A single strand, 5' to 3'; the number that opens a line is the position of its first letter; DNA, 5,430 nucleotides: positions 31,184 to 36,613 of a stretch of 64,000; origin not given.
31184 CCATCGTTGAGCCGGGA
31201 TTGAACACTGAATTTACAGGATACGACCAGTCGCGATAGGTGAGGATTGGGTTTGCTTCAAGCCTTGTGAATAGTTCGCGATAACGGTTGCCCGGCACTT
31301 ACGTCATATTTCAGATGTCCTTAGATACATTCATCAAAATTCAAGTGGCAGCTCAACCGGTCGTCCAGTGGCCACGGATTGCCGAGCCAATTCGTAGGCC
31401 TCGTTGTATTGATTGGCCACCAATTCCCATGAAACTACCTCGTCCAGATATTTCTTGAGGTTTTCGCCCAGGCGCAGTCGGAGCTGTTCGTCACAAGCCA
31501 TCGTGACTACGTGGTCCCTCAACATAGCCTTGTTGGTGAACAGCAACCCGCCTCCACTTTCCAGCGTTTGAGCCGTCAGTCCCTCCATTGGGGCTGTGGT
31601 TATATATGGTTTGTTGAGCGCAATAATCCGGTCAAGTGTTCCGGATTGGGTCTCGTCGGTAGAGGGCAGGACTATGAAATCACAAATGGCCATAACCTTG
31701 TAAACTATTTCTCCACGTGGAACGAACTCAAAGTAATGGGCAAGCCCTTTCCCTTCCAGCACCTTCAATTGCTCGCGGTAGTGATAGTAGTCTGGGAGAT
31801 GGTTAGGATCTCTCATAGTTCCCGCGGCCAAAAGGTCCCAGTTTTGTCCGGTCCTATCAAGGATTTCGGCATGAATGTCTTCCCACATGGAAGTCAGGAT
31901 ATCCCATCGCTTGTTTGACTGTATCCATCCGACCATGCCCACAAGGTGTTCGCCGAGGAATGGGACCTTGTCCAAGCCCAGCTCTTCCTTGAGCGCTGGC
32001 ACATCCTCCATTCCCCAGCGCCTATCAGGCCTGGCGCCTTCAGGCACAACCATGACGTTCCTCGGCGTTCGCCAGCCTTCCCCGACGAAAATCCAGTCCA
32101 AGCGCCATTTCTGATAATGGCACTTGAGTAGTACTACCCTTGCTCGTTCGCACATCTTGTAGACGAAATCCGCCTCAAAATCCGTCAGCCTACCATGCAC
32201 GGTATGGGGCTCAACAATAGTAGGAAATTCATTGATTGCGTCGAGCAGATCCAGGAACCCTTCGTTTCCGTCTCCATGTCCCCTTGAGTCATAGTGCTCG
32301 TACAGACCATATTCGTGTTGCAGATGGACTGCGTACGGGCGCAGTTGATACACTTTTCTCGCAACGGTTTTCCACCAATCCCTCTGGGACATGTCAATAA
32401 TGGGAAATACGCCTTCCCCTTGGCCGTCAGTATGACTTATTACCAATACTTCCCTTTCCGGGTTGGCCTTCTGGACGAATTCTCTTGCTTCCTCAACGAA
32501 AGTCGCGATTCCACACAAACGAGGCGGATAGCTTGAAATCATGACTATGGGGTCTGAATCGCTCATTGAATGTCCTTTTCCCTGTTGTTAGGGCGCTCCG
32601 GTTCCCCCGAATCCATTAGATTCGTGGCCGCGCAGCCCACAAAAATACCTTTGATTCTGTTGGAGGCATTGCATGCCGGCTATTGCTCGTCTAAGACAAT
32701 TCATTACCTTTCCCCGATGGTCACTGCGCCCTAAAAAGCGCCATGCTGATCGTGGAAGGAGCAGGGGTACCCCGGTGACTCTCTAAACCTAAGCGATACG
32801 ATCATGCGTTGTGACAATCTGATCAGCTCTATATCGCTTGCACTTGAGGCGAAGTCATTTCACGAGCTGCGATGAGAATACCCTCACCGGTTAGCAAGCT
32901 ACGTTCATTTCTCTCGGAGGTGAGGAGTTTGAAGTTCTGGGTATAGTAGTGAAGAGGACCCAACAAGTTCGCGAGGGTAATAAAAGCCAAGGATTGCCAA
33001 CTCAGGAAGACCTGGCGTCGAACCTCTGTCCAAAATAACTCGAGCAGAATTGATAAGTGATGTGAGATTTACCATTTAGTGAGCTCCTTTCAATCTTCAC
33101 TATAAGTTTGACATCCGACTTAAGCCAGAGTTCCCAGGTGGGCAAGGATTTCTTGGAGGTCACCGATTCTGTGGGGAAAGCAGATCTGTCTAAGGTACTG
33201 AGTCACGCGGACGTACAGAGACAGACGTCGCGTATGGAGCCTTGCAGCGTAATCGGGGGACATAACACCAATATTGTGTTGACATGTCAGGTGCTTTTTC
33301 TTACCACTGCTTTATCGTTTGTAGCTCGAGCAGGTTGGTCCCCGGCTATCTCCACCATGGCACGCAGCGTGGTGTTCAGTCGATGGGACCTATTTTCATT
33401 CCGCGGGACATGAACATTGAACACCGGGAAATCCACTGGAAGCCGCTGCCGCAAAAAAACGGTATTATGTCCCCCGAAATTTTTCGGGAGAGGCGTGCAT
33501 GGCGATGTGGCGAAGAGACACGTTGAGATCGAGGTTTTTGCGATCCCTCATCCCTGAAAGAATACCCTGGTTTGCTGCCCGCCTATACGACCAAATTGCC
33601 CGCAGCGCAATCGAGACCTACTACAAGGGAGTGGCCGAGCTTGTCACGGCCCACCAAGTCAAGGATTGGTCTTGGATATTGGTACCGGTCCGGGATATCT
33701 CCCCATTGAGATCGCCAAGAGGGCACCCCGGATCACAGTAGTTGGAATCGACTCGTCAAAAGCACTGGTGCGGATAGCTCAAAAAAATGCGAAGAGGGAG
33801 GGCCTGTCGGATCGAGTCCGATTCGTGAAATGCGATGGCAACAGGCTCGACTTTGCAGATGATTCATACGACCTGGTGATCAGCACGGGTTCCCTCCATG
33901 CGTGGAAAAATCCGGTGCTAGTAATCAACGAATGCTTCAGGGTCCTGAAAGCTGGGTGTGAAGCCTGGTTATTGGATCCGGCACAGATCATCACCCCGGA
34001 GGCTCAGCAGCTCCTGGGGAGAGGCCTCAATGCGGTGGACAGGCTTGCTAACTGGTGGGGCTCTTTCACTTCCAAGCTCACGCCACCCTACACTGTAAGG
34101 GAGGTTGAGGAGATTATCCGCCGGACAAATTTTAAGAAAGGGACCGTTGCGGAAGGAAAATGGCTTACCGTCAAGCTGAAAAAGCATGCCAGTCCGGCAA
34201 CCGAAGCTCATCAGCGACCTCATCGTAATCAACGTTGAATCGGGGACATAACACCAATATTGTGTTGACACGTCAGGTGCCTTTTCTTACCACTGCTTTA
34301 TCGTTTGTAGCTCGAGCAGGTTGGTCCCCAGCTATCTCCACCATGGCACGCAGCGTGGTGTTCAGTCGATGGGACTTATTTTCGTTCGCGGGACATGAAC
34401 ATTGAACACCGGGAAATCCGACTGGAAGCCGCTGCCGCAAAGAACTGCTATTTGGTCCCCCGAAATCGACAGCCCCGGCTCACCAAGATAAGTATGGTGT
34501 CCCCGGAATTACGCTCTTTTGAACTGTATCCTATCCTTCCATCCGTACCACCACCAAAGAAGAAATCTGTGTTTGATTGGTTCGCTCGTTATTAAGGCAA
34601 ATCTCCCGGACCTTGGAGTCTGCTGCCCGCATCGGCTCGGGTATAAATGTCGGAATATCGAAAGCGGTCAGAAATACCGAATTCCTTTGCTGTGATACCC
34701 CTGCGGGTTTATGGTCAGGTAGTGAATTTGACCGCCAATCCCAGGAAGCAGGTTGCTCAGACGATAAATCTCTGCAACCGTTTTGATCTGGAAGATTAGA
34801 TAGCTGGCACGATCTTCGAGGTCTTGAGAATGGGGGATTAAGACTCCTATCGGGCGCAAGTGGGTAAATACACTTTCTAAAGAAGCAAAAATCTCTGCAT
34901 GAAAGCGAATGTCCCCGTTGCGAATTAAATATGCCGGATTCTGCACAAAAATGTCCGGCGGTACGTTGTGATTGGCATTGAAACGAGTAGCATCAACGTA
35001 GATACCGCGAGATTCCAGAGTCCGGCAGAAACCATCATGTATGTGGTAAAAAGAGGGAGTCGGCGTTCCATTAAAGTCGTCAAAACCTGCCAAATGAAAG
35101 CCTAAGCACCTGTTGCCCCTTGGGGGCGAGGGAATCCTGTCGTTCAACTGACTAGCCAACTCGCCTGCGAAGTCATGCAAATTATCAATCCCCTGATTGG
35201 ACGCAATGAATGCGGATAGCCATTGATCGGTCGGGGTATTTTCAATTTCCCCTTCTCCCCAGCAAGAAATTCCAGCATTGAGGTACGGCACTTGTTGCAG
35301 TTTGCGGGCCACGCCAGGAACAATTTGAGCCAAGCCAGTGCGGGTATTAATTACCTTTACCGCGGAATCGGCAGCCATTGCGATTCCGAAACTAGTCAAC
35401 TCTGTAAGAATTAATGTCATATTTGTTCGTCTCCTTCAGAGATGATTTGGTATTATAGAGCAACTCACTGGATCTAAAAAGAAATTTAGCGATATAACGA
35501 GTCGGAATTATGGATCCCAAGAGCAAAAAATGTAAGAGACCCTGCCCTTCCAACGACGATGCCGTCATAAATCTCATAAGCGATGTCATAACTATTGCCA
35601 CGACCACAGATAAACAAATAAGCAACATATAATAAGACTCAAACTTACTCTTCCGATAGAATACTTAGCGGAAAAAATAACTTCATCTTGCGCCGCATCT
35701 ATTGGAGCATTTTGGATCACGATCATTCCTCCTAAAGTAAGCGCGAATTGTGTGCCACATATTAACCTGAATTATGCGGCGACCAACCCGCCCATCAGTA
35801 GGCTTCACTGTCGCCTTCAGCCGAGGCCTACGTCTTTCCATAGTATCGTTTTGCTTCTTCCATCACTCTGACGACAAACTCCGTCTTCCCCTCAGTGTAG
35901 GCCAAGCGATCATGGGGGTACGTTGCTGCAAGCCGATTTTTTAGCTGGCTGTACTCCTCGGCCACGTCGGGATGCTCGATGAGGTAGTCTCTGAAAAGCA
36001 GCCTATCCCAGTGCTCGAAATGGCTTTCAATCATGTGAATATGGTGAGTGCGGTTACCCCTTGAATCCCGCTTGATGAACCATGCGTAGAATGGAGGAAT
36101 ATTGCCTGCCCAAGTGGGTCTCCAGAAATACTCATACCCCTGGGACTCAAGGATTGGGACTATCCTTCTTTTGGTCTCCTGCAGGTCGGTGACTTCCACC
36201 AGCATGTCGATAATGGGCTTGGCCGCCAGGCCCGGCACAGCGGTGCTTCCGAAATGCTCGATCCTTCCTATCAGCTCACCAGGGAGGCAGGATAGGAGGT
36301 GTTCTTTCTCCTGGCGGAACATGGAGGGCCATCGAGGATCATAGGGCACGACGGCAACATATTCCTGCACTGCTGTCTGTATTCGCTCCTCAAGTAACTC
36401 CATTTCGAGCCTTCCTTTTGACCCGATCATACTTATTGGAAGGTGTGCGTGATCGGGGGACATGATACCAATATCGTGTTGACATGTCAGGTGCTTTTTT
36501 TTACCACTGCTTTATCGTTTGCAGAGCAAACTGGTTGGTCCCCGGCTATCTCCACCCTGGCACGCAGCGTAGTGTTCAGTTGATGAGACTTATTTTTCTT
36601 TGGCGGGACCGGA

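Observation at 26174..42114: Eight co-oriented copies of a ~231-bp TIR-bearing repeat (R1) cut a 16-kb accessory stretch into seven gene modules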

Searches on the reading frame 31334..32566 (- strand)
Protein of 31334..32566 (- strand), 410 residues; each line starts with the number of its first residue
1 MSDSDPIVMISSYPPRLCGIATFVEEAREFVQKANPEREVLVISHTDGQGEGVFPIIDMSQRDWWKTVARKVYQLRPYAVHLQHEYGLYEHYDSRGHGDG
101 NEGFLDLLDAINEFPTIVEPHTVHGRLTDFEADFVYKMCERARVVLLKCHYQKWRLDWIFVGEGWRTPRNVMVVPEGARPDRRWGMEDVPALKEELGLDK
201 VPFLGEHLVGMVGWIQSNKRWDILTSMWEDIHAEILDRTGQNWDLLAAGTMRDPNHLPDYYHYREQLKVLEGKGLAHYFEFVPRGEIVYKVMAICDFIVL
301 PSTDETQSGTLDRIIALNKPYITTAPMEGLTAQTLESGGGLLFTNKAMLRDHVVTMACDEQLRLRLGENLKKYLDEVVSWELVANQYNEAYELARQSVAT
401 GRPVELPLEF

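Call 10: search_protein_families(library=pfam, proteins=[window:31334-32566:-], max_evalue=0.01)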
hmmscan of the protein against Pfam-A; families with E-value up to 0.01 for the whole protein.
window:31334-32566:- (410 aa): 2 families
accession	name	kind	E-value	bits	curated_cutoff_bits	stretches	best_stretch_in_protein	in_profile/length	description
PF13692.12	Glyco_trans_1_4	-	7.2e-07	30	27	1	207-356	2-139/142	Glycosyl transferases group 1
PF00534.26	Glycos_transf_1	-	1e-05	25.6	26.4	1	205-372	14-171/172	Glycosyl transferases group 1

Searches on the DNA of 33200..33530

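Call 26: search_rna_families(source=window, start=33200, end=33530, threshold=evalue, max_evalue=10)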
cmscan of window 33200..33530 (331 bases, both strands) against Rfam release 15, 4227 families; matches with E-value up to 10: 1.
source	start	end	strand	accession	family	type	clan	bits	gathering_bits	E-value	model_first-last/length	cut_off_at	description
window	33264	33295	+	RF03299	mir-1000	Gene; miRNA;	-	15.5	50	1.3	1-72/72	no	mir-1000 microRNA precursor family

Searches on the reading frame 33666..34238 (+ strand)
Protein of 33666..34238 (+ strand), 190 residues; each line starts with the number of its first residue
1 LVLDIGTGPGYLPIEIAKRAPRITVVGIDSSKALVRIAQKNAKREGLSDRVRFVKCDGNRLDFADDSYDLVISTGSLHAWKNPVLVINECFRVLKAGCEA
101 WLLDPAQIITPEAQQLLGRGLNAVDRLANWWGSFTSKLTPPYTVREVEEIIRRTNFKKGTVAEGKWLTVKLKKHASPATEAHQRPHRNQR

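Call 10: search_protein_families(library=pfam, proteins=[window:33666-34238:+], max_evalue=0.01)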
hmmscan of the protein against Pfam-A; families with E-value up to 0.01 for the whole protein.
window:33666-34238:+ (190 aa): 20 families
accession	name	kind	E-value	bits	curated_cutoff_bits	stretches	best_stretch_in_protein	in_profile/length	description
PF13649.12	Methyltransf_25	-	4.1e-22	79.1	27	1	2-97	1-96/97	Methyltransferase domain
PF13847.12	Methyltransf_31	-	1.3e-21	77.2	27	1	2-106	7-113/145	Methyltransferase domain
PF08241.18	Methyltransf_11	-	1.1e-20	74.5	21.2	1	3-97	1-90/95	Methyltransferase domain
PF08242.18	Methyltransf_12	-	1.5e-15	58.1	30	1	3-98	1-96/98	Methyltransferase domain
PF01209.24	Ubie_methyltran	-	2.9e-13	50.2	20.1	1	2-114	51-163/233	ubiE/COQ5 methyltransferase family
PF13489.12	Methyltransf_23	-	5.9e-11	42.8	27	1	2-157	26-160/164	Methyltransferase domain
PF05175.20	MTS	-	1.8e-09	37.9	23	1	2-82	35-113/170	Methyltransferase small domain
PF01135.25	PCMT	-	1.1e-07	32.3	20.3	1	2-60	77-135/210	Protein-L-isoaspartate(D-aspartate) O-methyltransferase (PCMT)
PF12847.13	Methyltransf_18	-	1.3e-06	28.9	27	1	2-72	18-87/151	Methyltransferase domain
PF01170.24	UPF0020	-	3.8e-06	27.2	22.3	1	19-73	74-127/197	RMKL-like, methyltransferase domain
PF02390.23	Methyltransf_4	-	4e-06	26.8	24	1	2-48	5-51/173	Putative methyltransferase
PF24675.1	NpmA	-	7.9e-06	25.8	60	1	2-44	27-70/214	16S rRNA (adenine(1408)-N(1))-methyltransferase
PF06325.19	PrmA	-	2e-05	24.7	22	1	2-72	165-231/296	Ribosomal protein L11 methyltransferase (PrmA)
PF13679.12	Methyltransf_32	-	7.6e-05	23.1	27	1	2-79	29-110/143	Methyltransferase domain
PF07021.18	MetW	-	9e-05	22.6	21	1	2-95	17-103/193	Methionine biosynthesis protein MetW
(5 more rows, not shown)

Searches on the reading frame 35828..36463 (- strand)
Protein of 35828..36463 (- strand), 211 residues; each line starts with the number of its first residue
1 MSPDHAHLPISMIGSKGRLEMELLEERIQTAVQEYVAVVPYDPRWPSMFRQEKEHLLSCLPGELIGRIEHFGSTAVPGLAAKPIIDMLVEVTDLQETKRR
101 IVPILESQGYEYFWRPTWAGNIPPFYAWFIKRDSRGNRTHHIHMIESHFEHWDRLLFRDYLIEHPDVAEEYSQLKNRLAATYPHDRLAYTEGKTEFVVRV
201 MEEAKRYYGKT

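Call 11: search_protein_families(library=pfam, proteins=[window:35828-36463:-], max_evalue=0.01)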
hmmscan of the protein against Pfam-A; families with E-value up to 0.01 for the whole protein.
window:35828-36463:- (211 aa): 1 family
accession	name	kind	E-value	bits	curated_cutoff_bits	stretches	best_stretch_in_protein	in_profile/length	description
PF04229.20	GrpB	-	3.9e-49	167.3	25.5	1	36-202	2-158/159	GrpB protein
